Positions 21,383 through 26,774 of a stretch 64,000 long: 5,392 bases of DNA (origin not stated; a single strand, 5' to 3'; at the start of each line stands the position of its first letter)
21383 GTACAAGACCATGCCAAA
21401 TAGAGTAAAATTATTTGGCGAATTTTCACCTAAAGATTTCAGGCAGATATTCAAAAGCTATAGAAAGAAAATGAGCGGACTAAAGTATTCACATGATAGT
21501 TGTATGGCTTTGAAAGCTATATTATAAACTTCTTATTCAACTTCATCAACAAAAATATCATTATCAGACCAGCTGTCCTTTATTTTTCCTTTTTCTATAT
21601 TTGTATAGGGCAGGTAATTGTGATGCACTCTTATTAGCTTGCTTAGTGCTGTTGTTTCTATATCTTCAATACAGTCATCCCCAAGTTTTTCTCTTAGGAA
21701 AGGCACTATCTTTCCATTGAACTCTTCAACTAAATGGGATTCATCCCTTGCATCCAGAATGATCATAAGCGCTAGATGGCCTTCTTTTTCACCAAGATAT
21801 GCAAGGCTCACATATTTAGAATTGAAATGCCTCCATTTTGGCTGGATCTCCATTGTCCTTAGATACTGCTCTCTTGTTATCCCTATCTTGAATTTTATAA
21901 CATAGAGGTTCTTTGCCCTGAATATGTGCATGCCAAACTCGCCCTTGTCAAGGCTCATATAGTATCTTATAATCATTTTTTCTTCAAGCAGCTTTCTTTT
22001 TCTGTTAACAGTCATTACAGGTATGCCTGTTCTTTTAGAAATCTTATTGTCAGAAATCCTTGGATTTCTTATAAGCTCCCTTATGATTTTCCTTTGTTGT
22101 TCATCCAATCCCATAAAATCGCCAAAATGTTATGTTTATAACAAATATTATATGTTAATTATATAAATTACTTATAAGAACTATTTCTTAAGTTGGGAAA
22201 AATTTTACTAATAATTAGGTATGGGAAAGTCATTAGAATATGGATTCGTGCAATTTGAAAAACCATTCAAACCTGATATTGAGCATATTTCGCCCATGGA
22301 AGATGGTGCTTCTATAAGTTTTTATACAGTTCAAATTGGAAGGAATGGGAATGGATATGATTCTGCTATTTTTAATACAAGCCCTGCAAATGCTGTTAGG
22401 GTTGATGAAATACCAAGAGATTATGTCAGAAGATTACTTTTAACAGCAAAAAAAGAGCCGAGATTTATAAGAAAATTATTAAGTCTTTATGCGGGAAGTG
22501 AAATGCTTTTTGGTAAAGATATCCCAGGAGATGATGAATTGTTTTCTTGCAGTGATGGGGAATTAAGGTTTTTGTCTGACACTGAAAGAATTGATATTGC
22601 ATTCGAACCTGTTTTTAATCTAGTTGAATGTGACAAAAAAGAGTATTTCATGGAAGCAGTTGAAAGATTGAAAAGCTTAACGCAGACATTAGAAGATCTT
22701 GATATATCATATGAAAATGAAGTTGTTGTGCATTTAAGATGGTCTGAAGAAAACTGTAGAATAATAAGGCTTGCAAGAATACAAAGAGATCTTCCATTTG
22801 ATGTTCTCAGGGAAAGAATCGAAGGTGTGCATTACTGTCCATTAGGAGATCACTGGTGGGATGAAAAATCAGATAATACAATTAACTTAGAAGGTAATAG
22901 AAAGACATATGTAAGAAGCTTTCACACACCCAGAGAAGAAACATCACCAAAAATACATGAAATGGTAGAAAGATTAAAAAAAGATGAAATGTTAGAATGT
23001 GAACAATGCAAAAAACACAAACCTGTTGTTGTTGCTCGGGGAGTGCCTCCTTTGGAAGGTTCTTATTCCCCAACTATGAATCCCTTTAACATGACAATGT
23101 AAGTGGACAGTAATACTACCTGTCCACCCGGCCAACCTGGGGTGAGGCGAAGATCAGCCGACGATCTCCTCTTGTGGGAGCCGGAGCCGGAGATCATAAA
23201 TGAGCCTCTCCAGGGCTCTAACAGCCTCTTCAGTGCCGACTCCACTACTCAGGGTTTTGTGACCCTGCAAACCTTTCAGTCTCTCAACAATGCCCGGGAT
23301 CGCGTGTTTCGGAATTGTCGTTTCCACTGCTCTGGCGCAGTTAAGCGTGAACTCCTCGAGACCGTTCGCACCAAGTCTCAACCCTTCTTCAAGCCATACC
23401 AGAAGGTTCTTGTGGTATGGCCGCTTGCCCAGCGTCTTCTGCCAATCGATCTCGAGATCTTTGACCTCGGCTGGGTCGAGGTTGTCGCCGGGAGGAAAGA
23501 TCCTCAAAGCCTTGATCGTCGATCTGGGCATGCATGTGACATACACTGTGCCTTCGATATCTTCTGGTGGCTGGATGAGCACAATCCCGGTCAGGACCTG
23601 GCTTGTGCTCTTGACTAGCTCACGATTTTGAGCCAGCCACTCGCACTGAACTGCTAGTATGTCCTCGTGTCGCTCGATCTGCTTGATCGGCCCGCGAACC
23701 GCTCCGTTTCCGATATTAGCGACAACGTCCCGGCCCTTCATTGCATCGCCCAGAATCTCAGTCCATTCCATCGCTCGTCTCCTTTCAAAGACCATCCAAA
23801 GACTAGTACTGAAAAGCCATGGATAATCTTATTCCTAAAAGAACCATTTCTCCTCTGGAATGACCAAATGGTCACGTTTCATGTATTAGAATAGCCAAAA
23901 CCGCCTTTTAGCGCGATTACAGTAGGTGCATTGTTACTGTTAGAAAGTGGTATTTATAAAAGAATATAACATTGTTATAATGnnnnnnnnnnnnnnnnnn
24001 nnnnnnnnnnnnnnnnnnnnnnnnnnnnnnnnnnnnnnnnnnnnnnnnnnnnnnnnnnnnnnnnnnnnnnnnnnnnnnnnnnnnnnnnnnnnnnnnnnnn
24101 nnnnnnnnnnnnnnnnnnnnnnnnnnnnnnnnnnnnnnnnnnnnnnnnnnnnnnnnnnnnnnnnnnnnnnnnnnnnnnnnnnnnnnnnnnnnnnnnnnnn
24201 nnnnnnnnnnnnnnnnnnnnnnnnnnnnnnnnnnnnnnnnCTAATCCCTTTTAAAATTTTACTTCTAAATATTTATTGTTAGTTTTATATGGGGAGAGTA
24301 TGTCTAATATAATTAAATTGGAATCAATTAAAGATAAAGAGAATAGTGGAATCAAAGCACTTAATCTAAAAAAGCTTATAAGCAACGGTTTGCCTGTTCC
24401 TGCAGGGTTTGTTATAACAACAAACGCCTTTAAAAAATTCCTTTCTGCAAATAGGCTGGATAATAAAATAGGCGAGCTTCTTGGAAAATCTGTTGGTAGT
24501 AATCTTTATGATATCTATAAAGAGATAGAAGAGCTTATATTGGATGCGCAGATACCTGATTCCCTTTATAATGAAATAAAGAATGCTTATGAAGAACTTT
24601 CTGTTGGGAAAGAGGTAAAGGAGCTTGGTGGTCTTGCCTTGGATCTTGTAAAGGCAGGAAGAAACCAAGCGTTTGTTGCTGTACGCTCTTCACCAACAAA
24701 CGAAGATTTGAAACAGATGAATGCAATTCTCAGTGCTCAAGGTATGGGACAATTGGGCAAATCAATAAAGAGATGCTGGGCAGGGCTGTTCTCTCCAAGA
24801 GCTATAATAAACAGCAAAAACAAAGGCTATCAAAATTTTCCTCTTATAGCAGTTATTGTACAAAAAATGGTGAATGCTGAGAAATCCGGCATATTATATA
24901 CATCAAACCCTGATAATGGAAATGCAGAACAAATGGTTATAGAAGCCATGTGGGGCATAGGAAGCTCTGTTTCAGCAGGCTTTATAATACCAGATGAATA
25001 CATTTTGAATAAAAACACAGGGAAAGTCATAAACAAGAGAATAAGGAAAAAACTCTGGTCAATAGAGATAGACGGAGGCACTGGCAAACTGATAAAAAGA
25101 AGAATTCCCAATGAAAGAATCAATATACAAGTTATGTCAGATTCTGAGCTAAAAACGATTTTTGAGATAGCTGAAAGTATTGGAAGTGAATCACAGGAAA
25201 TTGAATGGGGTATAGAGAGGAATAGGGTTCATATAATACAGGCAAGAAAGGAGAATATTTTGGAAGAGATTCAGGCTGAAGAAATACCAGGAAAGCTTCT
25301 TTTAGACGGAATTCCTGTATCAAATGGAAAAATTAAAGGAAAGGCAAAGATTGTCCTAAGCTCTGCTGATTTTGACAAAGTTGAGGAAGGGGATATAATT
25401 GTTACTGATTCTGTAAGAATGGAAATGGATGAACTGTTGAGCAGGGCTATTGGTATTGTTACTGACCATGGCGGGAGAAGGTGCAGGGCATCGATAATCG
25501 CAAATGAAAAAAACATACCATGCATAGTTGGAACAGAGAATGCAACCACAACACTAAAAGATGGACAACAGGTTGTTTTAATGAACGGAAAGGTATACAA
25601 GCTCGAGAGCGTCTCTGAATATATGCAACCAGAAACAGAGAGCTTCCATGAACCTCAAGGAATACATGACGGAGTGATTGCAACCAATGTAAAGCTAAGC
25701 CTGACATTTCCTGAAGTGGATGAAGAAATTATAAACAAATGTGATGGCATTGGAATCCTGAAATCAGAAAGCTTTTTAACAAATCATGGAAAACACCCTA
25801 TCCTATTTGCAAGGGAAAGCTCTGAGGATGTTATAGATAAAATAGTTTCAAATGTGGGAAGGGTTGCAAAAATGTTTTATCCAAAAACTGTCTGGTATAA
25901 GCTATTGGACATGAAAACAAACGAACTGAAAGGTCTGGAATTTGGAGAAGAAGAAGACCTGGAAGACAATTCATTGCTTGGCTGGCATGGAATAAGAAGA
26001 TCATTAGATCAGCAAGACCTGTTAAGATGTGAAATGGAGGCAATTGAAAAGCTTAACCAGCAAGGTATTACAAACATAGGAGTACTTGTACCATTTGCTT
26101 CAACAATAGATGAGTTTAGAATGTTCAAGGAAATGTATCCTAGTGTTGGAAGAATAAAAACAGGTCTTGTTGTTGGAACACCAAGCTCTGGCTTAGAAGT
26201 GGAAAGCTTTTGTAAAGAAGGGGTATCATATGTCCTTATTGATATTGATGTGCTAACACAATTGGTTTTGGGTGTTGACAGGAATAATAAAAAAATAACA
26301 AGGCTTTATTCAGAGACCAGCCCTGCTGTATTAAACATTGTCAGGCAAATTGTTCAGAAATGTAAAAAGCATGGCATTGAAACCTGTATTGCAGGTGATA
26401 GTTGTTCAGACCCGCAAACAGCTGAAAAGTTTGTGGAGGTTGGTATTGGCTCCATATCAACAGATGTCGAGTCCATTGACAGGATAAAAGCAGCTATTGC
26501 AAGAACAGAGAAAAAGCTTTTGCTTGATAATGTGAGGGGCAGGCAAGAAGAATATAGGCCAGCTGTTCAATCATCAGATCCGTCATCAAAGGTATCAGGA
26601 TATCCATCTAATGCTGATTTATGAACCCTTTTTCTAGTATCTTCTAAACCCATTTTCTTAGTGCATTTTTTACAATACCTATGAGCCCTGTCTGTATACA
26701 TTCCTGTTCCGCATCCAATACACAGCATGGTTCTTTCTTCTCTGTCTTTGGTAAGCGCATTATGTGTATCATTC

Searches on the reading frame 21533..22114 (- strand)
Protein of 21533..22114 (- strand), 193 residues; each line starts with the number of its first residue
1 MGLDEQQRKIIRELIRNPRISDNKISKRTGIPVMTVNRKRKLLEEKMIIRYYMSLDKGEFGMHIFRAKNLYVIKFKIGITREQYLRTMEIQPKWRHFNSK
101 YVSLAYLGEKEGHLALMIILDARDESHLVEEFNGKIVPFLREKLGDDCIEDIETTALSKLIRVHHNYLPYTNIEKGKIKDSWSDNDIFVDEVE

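Call 36: search_protein_families(library=ncbifam, max_evalue=0.01, proteins=[window:21533-22114:-])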
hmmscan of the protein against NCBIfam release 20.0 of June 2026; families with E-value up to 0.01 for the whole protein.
window:21533-22114:- (193 aa): 3 families
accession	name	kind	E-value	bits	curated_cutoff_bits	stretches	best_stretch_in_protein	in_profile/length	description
NF040820.1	trans_reg_LrpA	equivalog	6.2e-05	22.9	250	1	3-135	2-121/141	HTH-type transcriptional regulator LrpA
NF008370.0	PRK11169.1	equivalog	0.00029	20.5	233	1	3-55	12-64/164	leucine-responsive transcriptional regulator Lrp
NF053758.1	ChrTpTrnRegChrS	equivalog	0.00038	20.3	250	1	2-64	11-74/158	chromate efflux transcriptional regulator ChrS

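Call 37: search_protein_families(library=phrogs, max_evalue=0.01, proteins=[window:21533-22114:-])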
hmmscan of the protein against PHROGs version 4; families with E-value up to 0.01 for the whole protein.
window:21533-22114:- (193 aa): 2 families
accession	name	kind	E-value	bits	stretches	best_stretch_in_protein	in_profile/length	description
phrog_1529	-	unknown function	0.0033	18.5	1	6-41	6-40/209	-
phrog_4583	-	transcription regulation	0.0067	17.4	0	9-41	13-45/81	transcriptional repressor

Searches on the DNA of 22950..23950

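Call 60: search_rna_families(source=window, start=22950, end=23950, threshold=evalue, max_evalue=5)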
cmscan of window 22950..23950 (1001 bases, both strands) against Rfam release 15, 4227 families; matches with E-value up to 5: 2.
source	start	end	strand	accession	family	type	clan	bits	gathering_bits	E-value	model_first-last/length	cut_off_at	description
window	23085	23129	-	RF03070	ssNA-helicase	Gene; sRNA;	-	20.1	41.5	0.61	1-49/49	no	ssNA-helicase RNA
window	23024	23146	-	RF01881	Xist_exon4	Gene; lncRNA;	-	15.7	100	1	1-126/126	no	X-chromosome inactivation gene exon 4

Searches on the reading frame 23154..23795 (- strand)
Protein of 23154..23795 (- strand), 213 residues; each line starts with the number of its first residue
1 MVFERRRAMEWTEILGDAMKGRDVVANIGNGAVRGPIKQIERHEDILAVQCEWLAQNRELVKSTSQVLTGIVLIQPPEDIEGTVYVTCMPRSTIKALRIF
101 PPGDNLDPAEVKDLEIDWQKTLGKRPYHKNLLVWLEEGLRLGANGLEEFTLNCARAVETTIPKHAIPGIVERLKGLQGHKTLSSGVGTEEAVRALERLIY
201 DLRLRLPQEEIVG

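Call 15: search_protein_families(library=pfam, proteins=[window:23154-23795:-])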
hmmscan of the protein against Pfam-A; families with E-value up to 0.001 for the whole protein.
window:23154-23795:- (213 aa): 0 families

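Call 36: search_protein_families(library=ncbifam, max_evalue=0.01, proteins=[window:23154-23795:-])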
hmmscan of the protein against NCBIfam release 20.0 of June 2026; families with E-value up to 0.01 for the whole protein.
window:23154-23795:- (213 aa): 0 families

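Call 37: search_protein_families(library=phrogs, max_evalue=0.01, proteins=[window:23154-23795:-])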
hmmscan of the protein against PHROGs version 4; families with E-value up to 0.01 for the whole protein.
window:23154-23795:- (213 aa): 0 families

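Call 49: find_homologous_proteins(query=window:23154-23792:-, max_evalue=0.001)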
Query window:23154-23792:- (212 aa): 1 proteins with E <= 0.001 among 449 candidates.
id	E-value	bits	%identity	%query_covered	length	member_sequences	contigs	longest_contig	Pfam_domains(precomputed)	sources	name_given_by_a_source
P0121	5.2e-132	456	100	97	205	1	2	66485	-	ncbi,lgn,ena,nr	ncbi:MAG: hypothetical protein ISS36_02795 [Candidatus Aenigmarchaeota archaeon]|nr:hypothetical pro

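Call 50: find_encoding_contigs(protein=P0121, flank=10000, max_places=6)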
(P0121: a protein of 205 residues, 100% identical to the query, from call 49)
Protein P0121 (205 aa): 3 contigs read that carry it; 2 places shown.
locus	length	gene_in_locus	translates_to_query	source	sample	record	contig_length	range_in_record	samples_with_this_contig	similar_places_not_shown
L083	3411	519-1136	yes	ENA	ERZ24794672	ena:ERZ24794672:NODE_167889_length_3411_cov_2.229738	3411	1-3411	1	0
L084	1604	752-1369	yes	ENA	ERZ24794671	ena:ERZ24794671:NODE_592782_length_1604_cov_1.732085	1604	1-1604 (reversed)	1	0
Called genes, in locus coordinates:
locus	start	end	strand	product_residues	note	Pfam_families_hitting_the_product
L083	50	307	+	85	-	PF04010:DUF357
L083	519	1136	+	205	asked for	-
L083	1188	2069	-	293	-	-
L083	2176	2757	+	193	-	PF13404:HTH_AsnC-type (weak), PF13412:HTH_24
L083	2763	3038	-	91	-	-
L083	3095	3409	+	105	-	?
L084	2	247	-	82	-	?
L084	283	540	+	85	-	PF04010:DUF357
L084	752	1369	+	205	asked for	-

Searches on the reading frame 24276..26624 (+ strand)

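Call 15: search_protein_families(library=pfam, proteins=[window:24276-26624:+])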
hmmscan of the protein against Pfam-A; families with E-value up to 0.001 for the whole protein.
window:24276-26624:+ (782 aa): 3 families
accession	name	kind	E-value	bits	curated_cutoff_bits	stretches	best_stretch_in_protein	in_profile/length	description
PF01326.24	PPDK_N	-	9.5e-60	203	27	1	25-337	5-320/328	Pyruvate phosphate dikinase, AMP/ATP-binding domain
PF02896.24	PEP-utilizers_C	-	5e-42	144.5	22.8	1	479-745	30-292/293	PEP-utilising enzyme, PEP-binding domain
PF00391.29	PEP-utilizers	-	2.9e-17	62.5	23.1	1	370-438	2-69/72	PEP-utilising enzyme, mobile domain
